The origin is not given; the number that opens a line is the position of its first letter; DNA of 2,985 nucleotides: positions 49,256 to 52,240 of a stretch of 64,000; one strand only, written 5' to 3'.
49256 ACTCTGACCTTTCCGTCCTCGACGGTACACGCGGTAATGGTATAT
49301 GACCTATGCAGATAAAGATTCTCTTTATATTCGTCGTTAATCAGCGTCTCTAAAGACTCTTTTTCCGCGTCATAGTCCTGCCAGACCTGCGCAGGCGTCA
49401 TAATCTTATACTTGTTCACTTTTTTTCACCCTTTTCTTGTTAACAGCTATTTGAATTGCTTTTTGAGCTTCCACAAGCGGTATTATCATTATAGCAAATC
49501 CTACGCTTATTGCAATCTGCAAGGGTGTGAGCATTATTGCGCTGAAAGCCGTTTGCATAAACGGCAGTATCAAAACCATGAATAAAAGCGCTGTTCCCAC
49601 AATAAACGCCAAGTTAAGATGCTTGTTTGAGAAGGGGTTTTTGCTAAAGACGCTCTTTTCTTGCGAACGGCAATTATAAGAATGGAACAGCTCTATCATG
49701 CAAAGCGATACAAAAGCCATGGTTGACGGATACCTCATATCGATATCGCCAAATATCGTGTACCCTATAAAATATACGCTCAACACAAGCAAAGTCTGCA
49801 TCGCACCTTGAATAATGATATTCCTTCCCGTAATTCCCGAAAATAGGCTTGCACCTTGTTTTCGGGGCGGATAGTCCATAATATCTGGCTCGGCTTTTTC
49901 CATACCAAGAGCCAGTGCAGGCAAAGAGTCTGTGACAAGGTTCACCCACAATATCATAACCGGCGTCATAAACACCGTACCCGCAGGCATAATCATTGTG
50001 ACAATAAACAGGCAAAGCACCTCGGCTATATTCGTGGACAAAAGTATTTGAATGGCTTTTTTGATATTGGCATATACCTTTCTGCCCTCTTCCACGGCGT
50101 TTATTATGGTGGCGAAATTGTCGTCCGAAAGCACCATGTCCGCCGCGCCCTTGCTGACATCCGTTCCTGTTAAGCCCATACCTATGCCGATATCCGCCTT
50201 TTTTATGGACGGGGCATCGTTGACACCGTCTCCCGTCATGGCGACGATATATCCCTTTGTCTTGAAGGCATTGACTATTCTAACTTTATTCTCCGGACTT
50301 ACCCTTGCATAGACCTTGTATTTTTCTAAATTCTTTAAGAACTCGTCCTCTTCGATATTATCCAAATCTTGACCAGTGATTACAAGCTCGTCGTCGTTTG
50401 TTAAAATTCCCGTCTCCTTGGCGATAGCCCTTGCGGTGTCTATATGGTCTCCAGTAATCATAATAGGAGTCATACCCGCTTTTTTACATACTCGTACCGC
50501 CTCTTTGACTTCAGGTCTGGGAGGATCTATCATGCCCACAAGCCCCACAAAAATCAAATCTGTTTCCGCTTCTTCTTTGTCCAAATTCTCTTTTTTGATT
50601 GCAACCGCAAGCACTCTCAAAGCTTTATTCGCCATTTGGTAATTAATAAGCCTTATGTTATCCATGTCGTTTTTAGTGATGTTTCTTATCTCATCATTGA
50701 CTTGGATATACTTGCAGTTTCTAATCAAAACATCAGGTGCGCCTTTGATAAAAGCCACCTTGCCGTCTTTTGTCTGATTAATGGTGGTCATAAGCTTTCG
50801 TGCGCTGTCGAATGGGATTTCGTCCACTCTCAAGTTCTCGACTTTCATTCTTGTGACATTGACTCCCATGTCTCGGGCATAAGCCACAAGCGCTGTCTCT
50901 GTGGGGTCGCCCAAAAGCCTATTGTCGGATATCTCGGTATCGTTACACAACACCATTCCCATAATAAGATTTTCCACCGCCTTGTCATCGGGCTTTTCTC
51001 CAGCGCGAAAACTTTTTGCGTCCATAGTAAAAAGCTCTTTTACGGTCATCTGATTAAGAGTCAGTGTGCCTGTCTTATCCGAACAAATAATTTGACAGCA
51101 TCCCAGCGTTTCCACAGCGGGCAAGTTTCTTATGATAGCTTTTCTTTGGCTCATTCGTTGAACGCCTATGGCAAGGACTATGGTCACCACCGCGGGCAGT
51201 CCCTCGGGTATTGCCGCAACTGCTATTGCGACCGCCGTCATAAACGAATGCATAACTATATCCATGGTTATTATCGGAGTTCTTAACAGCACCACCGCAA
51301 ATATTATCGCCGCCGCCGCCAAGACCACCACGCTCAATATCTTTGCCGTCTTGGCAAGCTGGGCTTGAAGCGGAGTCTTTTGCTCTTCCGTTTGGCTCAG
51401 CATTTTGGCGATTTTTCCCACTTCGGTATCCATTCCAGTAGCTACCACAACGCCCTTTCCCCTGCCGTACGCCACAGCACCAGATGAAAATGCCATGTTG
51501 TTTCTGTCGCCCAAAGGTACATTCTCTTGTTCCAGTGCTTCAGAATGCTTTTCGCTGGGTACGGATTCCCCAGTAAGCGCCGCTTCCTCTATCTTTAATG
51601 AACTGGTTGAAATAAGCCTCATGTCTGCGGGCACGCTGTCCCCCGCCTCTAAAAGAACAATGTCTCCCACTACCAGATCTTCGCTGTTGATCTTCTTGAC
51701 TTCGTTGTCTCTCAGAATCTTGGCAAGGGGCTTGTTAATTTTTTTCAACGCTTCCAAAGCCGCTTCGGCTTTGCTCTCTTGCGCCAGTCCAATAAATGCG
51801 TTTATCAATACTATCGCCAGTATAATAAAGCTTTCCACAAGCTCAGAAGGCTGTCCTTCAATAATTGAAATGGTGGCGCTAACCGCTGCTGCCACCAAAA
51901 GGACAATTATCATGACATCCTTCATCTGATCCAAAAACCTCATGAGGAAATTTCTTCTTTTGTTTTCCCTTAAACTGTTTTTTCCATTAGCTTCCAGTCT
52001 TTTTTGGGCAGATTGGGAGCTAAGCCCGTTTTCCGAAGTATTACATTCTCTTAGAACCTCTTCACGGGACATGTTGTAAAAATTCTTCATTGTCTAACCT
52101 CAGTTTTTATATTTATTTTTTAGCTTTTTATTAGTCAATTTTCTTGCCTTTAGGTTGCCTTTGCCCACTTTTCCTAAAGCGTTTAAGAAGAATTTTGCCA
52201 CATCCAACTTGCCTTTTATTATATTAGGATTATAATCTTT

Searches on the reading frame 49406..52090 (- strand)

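Call 86: search_protein_families(library=pfam, proteins=[window:49406-52090:-], max_evalue=0.00001)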
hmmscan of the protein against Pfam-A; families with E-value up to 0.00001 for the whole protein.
window:49406-52090:- (894 aa): 5 families
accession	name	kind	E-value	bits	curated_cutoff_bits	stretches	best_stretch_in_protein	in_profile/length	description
PF00122.25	E1-E2_ATPase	-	3.1e-51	173.9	28.1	1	119-315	3-180/181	E1-E2 ATPase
PF00689.26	Cation_ATPase_C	-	1.1e-48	165.7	27.3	1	707-879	3-175/175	Cation transporting ATPase, C-terminus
PF13246.12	Cation_ATPase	-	1.3e-21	76.9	21.7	1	380-462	1-91/91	Cation transport ATPase (P-type)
PF00690.31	Cation_ATPase_N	-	2.4e-21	75.6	20.4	1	5-71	2-69/69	Cation transporter/ATPase, N-terminus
PF00702.32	Hydrolase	-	3.4e-18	67.2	26.4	1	334-633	3-191/191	haloacid dehalogenase-like hydrolase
